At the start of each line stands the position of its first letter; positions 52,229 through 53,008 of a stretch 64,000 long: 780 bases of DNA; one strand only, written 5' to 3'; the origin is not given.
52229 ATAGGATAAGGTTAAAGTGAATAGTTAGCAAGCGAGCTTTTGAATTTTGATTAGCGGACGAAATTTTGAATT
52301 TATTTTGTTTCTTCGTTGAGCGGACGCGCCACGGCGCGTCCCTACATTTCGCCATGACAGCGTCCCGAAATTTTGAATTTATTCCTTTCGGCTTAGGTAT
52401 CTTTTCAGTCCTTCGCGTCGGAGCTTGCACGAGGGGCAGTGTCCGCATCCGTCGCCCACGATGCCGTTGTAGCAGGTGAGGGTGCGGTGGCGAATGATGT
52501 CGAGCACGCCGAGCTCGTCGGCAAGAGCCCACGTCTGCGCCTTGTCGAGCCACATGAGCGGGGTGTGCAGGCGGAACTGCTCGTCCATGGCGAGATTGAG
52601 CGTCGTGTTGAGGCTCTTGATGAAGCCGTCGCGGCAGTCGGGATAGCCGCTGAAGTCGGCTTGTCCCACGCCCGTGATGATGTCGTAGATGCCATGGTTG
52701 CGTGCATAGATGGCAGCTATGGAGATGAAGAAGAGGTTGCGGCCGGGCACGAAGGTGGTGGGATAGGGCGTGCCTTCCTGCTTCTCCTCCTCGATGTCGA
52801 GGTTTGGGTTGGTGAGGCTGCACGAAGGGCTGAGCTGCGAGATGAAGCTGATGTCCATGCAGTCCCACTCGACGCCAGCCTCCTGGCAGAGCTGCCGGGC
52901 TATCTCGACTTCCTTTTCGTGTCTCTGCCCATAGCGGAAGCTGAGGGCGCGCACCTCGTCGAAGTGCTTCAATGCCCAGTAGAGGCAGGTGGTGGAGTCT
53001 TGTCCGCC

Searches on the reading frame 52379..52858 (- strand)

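Call 63: search_protein_families(library=pfam, proteins=[window:52379-52858:-], max_evalue=0.00001)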
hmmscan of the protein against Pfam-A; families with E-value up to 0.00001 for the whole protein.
window:52379-52858:- (159 aa): 1 family
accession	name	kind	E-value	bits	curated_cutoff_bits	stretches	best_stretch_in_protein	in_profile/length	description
PF06508.19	QueC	-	5.9e-53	179.9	22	1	1-154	58-209/210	Queuosine biosynthesis protein QueC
